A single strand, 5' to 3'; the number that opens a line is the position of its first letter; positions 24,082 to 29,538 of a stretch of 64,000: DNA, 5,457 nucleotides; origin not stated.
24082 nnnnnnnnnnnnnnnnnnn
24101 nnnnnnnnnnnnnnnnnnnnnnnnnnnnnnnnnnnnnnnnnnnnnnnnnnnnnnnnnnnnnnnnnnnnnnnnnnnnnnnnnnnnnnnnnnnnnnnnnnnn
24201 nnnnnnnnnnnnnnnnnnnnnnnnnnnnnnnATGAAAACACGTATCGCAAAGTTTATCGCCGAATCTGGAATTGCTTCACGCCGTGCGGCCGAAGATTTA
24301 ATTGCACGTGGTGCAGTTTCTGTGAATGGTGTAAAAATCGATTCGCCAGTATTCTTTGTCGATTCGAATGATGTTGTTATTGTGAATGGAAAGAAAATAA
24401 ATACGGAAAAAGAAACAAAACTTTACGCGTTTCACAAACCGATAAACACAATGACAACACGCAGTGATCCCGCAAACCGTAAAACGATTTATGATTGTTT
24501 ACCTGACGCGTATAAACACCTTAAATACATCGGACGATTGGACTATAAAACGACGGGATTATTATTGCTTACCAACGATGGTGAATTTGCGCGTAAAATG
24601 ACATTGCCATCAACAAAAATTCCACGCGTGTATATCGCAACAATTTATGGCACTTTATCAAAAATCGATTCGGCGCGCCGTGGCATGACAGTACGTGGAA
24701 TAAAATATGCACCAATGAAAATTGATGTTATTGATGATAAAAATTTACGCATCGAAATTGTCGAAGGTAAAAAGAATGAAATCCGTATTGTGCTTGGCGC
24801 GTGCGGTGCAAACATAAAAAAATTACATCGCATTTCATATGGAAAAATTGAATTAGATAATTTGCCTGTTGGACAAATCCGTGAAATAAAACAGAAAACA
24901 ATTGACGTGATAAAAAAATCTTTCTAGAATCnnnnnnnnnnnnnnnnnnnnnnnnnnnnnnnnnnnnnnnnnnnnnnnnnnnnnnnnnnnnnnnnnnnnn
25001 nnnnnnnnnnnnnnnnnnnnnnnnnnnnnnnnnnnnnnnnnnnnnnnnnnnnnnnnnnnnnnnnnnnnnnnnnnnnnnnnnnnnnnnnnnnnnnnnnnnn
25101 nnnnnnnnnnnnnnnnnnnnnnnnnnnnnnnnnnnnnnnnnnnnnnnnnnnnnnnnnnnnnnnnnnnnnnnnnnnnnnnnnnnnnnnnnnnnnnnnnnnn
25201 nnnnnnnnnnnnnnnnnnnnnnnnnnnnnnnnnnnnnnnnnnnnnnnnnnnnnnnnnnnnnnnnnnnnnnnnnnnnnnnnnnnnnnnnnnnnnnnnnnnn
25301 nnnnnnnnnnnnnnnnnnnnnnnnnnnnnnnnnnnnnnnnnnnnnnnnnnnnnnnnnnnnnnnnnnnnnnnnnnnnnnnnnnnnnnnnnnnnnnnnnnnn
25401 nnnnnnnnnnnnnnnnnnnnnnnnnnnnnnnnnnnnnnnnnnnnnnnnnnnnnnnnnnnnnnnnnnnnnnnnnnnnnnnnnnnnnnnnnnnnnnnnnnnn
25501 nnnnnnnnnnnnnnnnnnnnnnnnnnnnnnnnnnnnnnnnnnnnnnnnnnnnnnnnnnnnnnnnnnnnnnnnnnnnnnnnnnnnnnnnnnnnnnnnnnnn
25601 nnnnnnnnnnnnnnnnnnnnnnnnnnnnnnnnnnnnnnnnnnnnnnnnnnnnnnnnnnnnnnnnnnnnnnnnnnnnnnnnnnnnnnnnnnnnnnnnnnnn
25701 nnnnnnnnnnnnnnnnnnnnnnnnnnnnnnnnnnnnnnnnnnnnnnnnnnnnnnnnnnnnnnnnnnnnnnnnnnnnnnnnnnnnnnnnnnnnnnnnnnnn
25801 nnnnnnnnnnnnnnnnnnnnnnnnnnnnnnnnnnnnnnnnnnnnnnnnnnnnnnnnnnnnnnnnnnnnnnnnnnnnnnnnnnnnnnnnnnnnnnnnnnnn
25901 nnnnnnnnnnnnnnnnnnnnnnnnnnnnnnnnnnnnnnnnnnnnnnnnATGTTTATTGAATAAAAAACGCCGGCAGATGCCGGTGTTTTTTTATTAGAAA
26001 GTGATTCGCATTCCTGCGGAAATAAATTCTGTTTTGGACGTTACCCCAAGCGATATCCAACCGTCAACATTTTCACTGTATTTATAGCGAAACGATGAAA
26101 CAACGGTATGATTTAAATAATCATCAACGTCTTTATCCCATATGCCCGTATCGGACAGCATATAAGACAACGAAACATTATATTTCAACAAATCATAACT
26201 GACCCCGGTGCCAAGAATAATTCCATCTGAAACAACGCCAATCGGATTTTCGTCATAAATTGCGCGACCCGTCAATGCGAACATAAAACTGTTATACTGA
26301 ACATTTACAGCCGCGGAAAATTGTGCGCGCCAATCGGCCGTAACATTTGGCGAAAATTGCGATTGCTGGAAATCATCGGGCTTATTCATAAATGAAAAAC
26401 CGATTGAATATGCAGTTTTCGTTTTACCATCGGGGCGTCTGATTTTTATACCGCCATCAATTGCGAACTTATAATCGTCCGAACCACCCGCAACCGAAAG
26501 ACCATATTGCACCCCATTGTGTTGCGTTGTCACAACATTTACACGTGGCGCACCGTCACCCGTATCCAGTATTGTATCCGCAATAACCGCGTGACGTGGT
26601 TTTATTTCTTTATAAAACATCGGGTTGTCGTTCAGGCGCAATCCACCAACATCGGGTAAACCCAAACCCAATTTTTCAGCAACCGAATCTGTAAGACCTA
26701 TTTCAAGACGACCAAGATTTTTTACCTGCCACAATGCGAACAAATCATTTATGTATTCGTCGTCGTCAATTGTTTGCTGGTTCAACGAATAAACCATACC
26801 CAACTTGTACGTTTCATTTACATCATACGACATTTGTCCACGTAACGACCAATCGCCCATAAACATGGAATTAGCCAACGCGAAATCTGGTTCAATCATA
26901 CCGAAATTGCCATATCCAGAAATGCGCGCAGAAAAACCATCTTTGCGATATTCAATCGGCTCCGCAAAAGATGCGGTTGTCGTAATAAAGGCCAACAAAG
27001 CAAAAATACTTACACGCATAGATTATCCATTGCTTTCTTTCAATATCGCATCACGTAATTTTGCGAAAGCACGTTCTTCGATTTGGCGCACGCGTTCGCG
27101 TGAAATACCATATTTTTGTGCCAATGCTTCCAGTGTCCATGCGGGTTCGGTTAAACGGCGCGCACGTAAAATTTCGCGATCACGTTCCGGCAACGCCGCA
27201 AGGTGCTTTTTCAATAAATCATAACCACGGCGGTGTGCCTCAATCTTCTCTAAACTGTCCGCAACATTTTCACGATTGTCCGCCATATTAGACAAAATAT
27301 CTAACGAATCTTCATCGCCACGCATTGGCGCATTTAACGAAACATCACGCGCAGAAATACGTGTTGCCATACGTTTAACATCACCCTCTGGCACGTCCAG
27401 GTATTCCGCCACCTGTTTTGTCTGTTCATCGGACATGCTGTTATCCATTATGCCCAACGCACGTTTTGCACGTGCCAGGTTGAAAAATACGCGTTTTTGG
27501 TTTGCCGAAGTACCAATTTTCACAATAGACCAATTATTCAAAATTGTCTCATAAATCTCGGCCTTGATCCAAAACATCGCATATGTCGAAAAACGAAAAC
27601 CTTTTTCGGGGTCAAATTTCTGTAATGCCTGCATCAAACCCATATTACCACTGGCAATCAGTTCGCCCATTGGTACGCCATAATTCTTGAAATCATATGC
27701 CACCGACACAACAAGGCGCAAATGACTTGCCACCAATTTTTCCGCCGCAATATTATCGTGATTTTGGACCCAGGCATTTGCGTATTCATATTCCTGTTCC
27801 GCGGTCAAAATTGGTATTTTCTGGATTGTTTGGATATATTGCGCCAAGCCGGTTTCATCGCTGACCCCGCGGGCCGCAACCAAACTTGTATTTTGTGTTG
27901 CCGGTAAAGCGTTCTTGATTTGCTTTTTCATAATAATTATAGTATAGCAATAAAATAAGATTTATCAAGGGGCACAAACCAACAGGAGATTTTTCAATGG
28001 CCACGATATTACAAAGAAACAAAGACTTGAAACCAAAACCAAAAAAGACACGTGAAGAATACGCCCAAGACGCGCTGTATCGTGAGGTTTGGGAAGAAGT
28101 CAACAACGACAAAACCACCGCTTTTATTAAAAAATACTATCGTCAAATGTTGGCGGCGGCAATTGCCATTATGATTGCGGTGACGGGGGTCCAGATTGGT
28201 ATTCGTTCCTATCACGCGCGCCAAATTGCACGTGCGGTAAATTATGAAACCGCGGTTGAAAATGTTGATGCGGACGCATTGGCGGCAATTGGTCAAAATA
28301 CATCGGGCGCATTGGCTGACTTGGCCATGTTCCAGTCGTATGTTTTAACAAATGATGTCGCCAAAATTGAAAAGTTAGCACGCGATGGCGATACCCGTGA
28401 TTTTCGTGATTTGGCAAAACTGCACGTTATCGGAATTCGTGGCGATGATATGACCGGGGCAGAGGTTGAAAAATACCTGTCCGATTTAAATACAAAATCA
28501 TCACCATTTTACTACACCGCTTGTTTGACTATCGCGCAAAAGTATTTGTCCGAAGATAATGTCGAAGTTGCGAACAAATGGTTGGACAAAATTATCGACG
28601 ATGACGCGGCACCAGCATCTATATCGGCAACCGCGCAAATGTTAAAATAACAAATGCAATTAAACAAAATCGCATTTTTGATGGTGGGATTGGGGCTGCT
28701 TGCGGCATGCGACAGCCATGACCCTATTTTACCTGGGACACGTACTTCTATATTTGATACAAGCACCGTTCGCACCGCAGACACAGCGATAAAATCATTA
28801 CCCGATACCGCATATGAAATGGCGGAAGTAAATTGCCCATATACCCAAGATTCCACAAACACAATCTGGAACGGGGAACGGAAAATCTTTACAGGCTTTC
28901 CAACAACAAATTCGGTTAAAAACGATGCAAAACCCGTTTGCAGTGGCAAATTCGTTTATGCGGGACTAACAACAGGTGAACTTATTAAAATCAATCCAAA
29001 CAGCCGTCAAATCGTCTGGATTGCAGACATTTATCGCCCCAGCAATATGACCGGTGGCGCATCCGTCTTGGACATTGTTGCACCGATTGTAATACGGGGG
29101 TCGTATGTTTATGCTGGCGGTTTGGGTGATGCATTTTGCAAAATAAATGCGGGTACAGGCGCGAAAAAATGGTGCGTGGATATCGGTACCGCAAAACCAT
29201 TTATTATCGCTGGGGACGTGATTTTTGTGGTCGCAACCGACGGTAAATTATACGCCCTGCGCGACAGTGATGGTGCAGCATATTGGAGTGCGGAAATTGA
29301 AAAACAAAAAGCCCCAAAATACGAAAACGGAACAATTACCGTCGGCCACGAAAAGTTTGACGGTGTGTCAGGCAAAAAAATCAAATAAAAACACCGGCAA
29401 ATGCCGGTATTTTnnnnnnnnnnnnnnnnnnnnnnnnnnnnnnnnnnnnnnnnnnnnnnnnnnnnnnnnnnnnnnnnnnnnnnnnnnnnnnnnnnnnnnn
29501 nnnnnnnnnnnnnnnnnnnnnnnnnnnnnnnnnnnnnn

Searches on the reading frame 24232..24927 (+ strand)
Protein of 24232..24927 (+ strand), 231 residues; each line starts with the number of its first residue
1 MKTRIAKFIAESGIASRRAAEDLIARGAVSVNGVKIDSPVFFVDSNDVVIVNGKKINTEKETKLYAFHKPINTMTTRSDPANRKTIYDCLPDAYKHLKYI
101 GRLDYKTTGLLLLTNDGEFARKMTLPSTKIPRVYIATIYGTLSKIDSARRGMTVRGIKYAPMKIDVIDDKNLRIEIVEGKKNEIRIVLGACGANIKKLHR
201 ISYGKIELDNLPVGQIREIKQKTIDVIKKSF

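Call 44: search_protein_families(library=pfam, proteins=[window:24232-24927:+], max_evalue=0.001)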
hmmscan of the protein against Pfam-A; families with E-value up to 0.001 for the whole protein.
window:24232-24927:+ (231 aa): 3 families
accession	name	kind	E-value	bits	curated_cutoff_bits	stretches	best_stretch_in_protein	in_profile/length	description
PF00849.27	PseudoU_synth_2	-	4.3e-17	63.2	26.8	1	64-188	2-150/152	RNA pseudouridylate synthase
PF01479.30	S4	-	1.9e-11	43.9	22.8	1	4-49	2-48/48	S4 domain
PF22421.1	SYY_C-terminal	-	0.00016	22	27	1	3-47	19-64/83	Tyrosine--tRNA ligase SYY-like C-terminal domain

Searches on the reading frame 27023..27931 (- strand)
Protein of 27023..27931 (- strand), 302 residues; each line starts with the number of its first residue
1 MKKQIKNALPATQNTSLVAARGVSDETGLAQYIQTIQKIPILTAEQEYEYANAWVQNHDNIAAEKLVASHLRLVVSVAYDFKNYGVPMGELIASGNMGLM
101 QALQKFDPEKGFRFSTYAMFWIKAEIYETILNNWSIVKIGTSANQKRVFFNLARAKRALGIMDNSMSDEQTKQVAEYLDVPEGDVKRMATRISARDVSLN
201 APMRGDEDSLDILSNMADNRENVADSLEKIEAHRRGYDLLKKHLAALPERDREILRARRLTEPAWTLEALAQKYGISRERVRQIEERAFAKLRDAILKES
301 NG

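Call 29: search_protein_families(library=pfam, proteins=[window:27023-27931:-], max_evalue=0.0001)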
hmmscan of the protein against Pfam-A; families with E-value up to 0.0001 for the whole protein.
window:27023-27931:- (302 aa): 3 families
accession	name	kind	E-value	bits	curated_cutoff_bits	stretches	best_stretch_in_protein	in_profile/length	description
PF04545.22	Sigma70_r4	-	9e-19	67.2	24.1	1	244-293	2-49/50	Sigma-70, region 4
PF04542.20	Sigma70_r2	-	3.4e-16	59.2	24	1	66-134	1-69/71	Sigma-70 region 2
PF00140.25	Sigma70_r1_2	-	2.9e-06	27.6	22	1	31-52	5-26/34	Sigma-70 factor, region 1.2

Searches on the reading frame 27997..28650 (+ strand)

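Call 44: search_protein_families(library=pfam, proteins=[window:27997-28650:+], max_evalue=0.001)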
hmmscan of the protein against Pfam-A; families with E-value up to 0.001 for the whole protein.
window:27997-28650:+ (217 aa): 1 family
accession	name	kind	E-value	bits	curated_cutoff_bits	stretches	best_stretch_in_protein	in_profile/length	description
PF10858.15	DUF2659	-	4.7e-06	26.9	27.7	1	153-217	149-213/216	Protein of unknown function (DUF2659)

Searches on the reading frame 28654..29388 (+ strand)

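Call 44: search_protein_families(library=pfam, proteins=[window:28654-29388:+], max_evalue=0.001)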
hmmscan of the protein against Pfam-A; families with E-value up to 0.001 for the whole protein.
window:28654-29388:+ (244 aa): 2 families
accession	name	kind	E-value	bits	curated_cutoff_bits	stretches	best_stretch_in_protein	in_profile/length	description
PF13360.13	PQQ_2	-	3e-16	60.2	27.6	1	63-212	88-232/233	Outer membrane protein assembly factor BamB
PF13570.13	Beta-prop_ACSF4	-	2.6e-06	27.5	133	1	78-217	83-214/329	Beta-alanine-activating enzyme, beta-propeller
